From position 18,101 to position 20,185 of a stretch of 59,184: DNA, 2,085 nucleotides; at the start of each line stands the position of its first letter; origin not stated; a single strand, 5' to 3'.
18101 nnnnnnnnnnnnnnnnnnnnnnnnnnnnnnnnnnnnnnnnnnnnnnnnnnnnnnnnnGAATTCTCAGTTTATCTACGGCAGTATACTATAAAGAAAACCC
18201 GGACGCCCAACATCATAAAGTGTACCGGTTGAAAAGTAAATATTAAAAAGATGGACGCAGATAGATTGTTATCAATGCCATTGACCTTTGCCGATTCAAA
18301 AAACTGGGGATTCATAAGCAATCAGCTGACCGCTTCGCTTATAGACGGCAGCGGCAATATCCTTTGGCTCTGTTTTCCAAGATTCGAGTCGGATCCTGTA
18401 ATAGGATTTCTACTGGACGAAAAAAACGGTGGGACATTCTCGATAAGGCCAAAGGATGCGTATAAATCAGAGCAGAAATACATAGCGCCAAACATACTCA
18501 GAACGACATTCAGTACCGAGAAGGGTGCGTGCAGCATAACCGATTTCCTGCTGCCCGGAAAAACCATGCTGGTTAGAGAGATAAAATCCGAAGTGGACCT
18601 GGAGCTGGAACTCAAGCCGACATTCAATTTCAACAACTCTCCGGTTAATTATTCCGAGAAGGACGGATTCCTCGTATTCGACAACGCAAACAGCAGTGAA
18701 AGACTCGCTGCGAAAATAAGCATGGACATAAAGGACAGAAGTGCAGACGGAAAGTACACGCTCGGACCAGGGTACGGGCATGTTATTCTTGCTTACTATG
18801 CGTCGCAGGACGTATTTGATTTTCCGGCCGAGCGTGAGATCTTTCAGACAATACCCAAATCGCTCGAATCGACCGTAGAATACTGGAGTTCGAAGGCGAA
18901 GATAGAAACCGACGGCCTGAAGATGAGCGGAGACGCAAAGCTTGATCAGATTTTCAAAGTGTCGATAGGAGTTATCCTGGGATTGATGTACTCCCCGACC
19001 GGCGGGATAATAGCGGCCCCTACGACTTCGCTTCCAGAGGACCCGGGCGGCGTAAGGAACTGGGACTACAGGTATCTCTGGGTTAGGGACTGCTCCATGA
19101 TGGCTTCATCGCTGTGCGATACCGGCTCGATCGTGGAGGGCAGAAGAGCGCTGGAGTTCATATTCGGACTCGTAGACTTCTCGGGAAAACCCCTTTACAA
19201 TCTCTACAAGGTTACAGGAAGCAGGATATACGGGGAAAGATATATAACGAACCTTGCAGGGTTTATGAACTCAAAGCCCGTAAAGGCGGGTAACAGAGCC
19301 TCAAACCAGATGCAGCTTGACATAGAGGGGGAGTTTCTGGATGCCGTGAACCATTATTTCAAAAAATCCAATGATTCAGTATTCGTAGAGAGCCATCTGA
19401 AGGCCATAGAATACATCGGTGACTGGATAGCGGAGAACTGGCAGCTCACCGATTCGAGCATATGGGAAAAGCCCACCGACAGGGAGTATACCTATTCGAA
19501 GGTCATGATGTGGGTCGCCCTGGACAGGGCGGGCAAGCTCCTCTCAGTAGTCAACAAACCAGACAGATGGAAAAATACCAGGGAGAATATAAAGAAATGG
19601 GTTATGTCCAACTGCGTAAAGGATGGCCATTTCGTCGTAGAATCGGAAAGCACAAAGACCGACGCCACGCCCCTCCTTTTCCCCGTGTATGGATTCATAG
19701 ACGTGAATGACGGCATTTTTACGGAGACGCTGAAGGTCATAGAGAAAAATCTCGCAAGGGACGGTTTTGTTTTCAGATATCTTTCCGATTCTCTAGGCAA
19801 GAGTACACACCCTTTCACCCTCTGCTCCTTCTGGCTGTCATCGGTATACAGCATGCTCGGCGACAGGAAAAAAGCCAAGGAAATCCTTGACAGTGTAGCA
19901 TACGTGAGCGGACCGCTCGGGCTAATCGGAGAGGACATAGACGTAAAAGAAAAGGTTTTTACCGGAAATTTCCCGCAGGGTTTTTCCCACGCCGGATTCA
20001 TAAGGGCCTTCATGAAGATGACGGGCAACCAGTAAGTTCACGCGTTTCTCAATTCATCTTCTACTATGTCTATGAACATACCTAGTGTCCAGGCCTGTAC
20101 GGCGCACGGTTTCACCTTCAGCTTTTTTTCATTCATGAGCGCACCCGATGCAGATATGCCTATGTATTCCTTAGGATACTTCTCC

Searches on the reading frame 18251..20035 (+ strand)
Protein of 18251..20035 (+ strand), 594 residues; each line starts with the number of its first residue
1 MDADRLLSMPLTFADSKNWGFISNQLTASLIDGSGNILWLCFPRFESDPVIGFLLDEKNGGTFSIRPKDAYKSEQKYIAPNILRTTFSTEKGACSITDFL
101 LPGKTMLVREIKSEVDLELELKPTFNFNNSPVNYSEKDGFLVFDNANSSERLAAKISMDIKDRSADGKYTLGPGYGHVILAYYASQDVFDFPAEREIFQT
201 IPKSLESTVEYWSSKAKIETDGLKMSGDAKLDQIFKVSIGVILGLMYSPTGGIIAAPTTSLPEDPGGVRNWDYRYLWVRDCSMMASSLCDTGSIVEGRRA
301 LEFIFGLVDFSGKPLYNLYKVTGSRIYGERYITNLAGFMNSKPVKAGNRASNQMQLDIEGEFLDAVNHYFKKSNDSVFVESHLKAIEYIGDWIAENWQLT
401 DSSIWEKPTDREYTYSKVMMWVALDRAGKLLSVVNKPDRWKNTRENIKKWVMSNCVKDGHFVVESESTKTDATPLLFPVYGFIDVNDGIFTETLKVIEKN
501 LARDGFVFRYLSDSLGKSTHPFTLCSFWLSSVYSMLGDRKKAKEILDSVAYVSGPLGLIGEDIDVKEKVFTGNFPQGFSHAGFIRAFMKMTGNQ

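Call 22: search_protein_families(library=ncbifam, proteins=[window:18251-20035:+], max_evalue=0.00001)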
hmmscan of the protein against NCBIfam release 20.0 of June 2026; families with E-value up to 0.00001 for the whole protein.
window:18251-20035:+ (594 aa): 3 families
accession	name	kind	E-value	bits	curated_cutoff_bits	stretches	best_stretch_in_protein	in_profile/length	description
NF041084.1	trehalase_H1_Arch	equivalog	1e-191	638.5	820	1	19-588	2-568/570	alpha,alpha-trehalase TreH1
NF041085.1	trehalase_H2_Arch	equivalog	1.2e-134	449.9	1000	1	18-590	2-576/579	alpha,alpha-trehalase TreH2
TIGR01577.1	oligosac_amyl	hypoth_equivalog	5.8e-21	74.7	820.7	1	203-545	228-555/616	oligosaccharide amylase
